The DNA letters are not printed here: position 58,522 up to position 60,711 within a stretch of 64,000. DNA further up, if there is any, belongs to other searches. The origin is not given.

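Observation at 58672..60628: Mini-Mfd: lacks both the UvrA-recruiting N-terminal module and the autoinhibitory C-terminal D7; possible leaderless start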

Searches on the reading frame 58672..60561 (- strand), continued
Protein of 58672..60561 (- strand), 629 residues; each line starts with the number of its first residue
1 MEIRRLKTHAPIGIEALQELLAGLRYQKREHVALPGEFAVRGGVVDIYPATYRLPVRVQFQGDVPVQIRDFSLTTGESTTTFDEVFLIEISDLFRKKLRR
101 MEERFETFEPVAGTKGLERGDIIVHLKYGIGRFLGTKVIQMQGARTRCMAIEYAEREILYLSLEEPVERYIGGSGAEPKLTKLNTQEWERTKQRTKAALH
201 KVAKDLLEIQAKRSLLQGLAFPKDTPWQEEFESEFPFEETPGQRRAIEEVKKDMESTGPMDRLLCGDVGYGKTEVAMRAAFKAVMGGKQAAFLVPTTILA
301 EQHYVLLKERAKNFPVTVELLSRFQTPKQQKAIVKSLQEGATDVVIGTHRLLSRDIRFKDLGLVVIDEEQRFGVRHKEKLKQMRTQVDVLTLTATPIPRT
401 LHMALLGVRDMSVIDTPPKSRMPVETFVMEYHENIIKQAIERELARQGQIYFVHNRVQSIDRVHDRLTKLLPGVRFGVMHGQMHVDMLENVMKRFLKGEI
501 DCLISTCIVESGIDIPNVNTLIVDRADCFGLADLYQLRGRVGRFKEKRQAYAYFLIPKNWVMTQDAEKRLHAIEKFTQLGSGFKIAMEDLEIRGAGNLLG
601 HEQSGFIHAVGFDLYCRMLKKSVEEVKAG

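Call 23: find_related_loci(query=window:58672-60561:-, collection=genome_contigs, flank=10000)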
Query window:58672-60561:- (629 aa) in genome_contigs; peptide patterns used: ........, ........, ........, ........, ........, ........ (x = any residue, [..] = any of these).
599 stretches matched a pattern (row limit reached: there are more); 556 encode a relative of the query (tblastn E <= 1e-3); the best 80 are kept; 80 distinct loci.
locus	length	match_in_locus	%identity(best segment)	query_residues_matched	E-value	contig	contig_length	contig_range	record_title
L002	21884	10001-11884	89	1-627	0e+0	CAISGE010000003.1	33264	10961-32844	MAG: Candidatus Omnitrophica bacterium isolate AM-lipid-02-D9_bin-1187 genome assembly, contig: bin-1187:03/80, whole ge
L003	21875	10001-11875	89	1-625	0e+0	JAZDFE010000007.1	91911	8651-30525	MAG: Candidatus Omnitrophota bacterium isolate MEGAHIT-group-0.189 k141_18166207, whole genome shotgun sequence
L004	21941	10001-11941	86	1-627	0e+0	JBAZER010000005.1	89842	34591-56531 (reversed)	MAG: Candidatus Omnitrophota bacterium isolate SO_2017_LW3_130 NODE_488_length_89842_cov_2.131929_LW162_2017, whole geno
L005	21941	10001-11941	86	1-627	0e+0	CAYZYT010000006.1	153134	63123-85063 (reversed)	MAG TPA_asm: uncultured bacterium isolate SRP272421_co2_334 genome assembly, contig: NODE_54_length_153134_cov_13.195657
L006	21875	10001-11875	84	1-625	0e+0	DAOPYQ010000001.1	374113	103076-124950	MAG TPA_asm: Candidatus Omnitrophota bacterium isolate AMR_MDS_1310 NODE_2_length_374113_cov_9.993338, whole genome shot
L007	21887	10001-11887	86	1-629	0e+0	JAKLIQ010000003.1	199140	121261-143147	MAG: Candidatus Omnitrophota bacterium isolate RA.bin90 RA.bin90_3, whole genome shotgun sequence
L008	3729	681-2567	80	1-629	0e+0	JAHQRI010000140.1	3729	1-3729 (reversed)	MAG: Candidatus Omnitrophota bacterium isolate Go_SlDig_bin_476 Go_SlDig_91017_length_3729_cov_2.403665, whole genome sh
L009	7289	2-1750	87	45-627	0e+0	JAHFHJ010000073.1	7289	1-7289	MAG: Candidatus Omnitrophota bacterium isolate nzgw336 NODE_29355_length_7290_cov_9.337146, whole genome shotgun sequenc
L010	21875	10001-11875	74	1-625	0e+0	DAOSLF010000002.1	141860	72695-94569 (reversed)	MAG TPA_asm: Candidatus Omnitrophota bacterium isolate AMR_MDS_1630 NODE_103_length_141860_cov_10.153993, whole genome s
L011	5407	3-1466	91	142-629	0e+0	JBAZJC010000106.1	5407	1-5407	MAG: Candidatus Omnitrophota bacterium isolate SO_2017_LW4_11 scaffold_29691_c1_LW137-91_2017, whole genome shotgun sequ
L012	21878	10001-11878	66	2-627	0e+0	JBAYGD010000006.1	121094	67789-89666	MAG: Candidatus Omnitrophota bacterium isolate SO_2016_GW1_117 scaffold00340_OW334_2016, whole genome shotgun sequence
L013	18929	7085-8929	70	15-629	0e+0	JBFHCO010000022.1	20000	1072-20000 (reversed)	MAG: Candidatus Omnitrophota bacterium isolate Mix_sand06.2021.04.Z.81 k141_2717164_length_20000_cov_11.0031, whole geno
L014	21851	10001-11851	62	15-629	0e+0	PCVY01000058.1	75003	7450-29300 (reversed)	MAG: Candidatus Omnitrophica bacterium CG11_big_fil_rev_8_21_14_0_20_45_26 CG11_8_21_14_0.20_scaffold_227_c, whole genom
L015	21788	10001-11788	56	26-623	0e+0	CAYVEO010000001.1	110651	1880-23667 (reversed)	MAG TPA_asm: uncultured Planctomycetia bacterium isolate SRP090828_co3_47 genome assembly, contig: NODE_7_length_110651_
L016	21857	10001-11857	53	5-627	0e+0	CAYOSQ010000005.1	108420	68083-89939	MAG TPA_asm: uncultured Planctomycetia bacterium isolate SRP077602_co2_125 genome assembly, contig: NODE_217_length_1084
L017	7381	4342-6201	52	1-627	0e+0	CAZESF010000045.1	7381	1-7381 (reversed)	MAG TPA_asm: uncultured Planctomycetia bacterium isolate binchicken_co6_243 genome assembly, contig: NODE_13062_length_7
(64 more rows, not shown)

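Call 27: search_protein_representatives(protein=window:58672-60561:-)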
Query: 629 residues. Proteins with E-value up to 0.001 (for the whole library): 37053; up to 1e-10: 23454; up to 1e-30: 12014. The best 150 are listed.
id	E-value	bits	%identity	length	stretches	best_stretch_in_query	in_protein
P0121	1.8e-244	828.9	61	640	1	14-625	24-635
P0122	3.4e-213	725.7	54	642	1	8-627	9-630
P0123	1.2e-206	704.0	54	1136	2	81-627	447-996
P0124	8.5e-205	697.9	55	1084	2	78-628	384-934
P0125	1.0e-204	697.6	52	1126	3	82-627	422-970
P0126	2.3e-204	696.5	53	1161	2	82-629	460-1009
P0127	3.3e-202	689.4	52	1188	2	80-627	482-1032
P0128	6.3e-202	688.4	55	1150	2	112-629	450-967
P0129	1.1e-201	687.7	52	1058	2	86-628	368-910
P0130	3.2e-201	686.1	54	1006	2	86-627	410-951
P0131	5.3e-201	685.4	53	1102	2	92-628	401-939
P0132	5.3e-201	685.4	55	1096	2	101-629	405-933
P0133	1.1e-200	684.3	54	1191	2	95-627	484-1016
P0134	1.1e-200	684.3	52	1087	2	87-627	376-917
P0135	1.2e-200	684.2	55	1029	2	86-624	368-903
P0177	6.5e-194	662.0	54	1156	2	104-627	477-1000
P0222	4.0e-191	652.8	50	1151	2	95-627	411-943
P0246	5.9e-190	648.9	55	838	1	104-626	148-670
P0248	7.2e-190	648.6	51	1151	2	109-627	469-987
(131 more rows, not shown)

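Call 43: predict_structure(alignment_id=A1)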
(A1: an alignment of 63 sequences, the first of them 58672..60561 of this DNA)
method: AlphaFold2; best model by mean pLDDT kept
length: 629 residues; sequences in the alignment: 63
mean_pLDDT: 73.4   pTM: 0.61
mean pLDDT of the five models: 73.4, 69.9, 67.6, 66.3, 65.4
residues with pLDDT >= 90: 115; 70-90: 286; 50-70: 139; < 50: 89
segments of 3 or more residues with pLDDT < 50: 99-114, 171-177, 395-416, 508-514, 577-613
pLDDT, mean of each block of 10 residues (from residue 1): 82 91 90 86 89 84 89 68 84 58 32 56 68 84 83 81 68 45 60 64 71 71 89 79 81 86 64 85 94 81 82 91 84 94 92 89 84 76 82 55 42 46 78 91 89 81 91 89 71 82 71 60 82 65 72 83 60 51 35 32 34 56 72
secondary structure, 60 per line:
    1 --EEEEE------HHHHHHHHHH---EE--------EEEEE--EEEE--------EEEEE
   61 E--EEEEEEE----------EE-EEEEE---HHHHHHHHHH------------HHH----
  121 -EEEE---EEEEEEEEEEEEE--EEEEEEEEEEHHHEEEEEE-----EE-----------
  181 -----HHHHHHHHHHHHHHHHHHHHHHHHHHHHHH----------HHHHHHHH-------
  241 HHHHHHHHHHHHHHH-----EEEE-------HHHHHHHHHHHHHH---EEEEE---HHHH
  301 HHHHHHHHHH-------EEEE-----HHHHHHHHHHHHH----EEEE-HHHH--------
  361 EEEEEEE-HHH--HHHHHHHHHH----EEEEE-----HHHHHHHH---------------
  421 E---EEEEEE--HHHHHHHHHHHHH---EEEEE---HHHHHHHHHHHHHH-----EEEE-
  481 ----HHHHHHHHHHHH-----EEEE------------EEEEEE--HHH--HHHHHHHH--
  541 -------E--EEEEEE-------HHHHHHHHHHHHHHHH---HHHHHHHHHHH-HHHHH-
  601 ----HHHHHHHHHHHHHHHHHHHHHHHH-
elements in order: E3-7 H14-23 E37-41 E44-47 E56-61 E64-70 E84-88 H92-101 E122-125 E129-141 E144-153 E157-162 H186-215 H226-233 H241-255 E261-264 H272-285 E289-293 H297-310 E318-321 H327-339 E344-347 H349-352 E361-367 H374-383 E388-392 H398-405 E425-430 H433-445 E449-453 H457-470 E476-479 H485-496 E502-505 E518-523 H531-538 E551-556 H564-579 H583-593 H595-599 H605-628

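Call 46: fold_search(model_id=the predicted structure, library=pdb)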
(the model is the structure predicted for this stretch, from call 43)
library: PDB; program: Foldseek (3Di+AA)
matches with E <= 10: 1738; with E <= 0.001: 763
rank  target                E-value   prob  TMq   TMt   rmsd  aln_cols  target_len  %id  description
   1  6ac8_A                1.1e-57  1.00  0.61  0.35  20.4       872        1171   34  Crystal structure of Mycobacterium smegmatis Mfd at 2.75 A resolution (released 2019-08-28)
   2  9n11_A                6.8e-55  1.00  0.58  0.35  29.8       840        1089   33  Mfd-bound E.coli RNA polymerase elongation complex + ADP-BeF3 - L1.5 state (released 2025-10-15)
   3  6ac8_B                7.6e-55  1.00  0.60  0.35  20.0       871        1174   34  Crystal structure of Mycobacterium smegmatis Mfd at 2.75 A resolution (released 2019-08-28)
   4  6ac6_A                1.0e-54  1.00  0.60  0.35  19.6       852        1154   35  Ab initio crystal structure of Selenomethionine labelled Mycobacterium smegmatis Mfd (released 2019-08-28)
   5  6acx_A                2.0e-54  1.00  0.61  0.35  19.6       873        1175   34  Crystal structure of Mycobacterium smegmatis Mfd in complex with ADP + Pi at 3.5 A resolution. (released 2019-08-28)
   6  6acx_B                6.0e-54  1.00  0.60  0.35  19.9       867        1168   34  Crystal structure of Mycobacterium smegmatis Mfd in complex with ADP + Pi at 3.5 A resolution. (released 2019-08-28)
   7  6aca                  1.2e-52  1.00  0.60  0.36  21.3       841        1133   36  Crystal structure of Mycobacterium tuberculosis Mfd at 3.6 A resolution (released 2019-08-28)
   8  6ac6_B                1.5e-52  1.00  0.58  0.35  20.4       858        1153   34  Ab initio crystal structure of Selenomethionine labelled Mycobacterium smegmatis Mfd (released 2019-08-28)
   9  6x2f_A                1.0e-51  1.00  0.52  0.31  22.5       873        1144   32  Mfd-bound E.coli RNA polymerase elongation complex - L2 state (released 2021-02-03)
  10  2eyq_B                7.2e-51  1.00  0.59  0.35  19.4       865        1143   33  Crystal structure of Escherichia coli transcription-repair coupling factor (released 2006-02-28)
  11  2eyq_A                6.7e-50  1.00  0.58  0.35  19.1       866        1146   32  Crystal structure of Escherichia coli transcription-repair coupling factor (released 2006-02-28)
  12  6x26_A                6.2e-48  1.00  0.62  0.36  21.3       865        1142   32  Mfd-bound E.coli RNA polymerase elongation complex - L1 state (released 2021-02-03)
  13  6xeo_A                2.9e-39  1.00  0.60  0.36  17.8       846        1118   33  Structure of Mfd bound to dsDNA (released 2020-08-19)
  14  6m6a_M                6.6e-35  1.00  0.48  0.62  15.9       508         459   43  Cryo-EM structure of Thermus thermophilus Mfd in complex with RNA polymerase (released 2020-10-14)
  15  7ssg_A                2.0e-29  1.00  0.51  0.80   4.4       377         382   54  Mfd DNA complex (released 2022-05-25)
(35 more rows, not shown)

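Call 55: list_cluster_members(proteins=[P0121, P0122, P0123, P0124, P0125, P0126, P0128, P0130, P0135, P0246])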
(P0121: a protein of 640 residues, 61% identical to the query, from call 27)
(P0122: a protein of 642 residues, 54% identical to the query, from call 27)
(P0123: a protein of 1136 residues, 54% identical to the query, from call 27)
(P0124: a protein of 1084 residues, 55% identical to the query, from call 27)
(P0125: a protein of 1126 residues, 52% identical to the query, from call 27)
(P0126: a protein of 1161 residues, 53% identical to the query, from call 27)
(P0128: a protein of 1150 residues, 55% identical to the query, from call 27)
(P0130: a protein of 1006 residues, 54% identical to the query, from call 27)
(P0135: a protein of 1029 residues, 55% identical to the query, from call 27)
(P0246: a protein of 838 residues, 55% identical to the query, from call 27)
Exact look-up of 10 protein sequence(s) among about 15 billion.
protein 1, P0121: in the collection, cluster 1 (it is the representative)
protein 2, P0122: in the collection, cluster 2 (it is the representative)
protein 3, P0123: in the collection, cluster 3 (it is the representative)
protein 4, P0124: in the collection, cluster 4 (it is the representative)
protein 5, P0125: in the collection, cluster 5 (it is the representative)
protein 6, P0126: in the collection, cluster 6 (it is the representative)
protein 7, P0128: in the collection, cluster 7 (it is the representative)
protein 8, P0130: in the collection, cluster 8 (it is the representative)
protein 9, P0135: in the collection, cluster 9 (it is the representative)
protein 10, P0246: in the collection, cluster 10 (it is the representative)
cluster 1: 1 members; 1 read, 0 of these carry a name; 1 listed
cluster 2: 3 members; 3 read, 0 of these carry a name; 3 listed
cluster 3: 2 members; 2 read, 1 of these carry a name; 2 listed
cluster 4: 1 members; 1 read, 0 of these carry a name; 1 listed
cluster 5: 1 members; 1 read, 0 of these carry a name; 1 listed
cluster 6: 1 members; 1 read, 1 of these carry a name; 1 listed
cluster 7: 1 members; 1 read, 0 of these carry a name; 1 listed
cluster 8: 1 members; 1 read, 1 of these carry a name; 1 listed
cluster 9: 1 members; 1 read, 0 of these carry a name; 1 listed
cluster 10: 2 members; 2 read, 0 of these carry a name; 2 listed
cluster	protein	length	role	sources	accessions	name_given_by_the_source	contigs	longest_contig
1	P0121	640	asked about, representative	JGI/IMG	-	-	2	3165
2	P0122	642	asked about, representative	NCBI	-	-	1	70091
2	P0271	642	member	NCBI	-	-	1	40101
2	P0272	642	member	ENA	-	-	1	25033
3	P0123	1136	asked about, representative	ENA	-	-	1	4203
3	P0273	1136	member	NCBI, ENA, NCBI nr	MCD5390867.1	transcription-repair coupling factor [candidate division NPL-UPA2 bacterium]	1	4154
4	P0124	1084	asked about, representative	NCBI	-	-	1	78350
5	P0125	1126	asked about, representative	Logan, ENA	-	-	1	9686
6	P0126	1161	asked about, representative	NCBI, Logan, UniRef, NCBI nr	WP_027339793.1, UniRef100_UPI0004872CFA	transcription-repair coupling factor [Halonatronum saccharophilum] | transcription-repair coupling factor n=1 Tax=Halonatronum saccharophilum TaxID=150060 ...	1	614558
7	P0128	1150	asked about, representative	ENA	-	-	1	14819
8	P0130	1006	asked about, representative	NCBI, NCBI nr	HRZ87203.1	MAG TPA: transcription-repair coupling factor, partial [bacterium] | transcription-repair coupling factor [bacterium]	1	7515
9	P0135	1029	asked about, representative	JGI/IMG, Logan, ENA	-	-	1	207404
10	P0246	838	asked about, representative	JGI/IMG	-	-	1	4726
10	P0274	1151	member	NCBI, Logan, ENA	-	-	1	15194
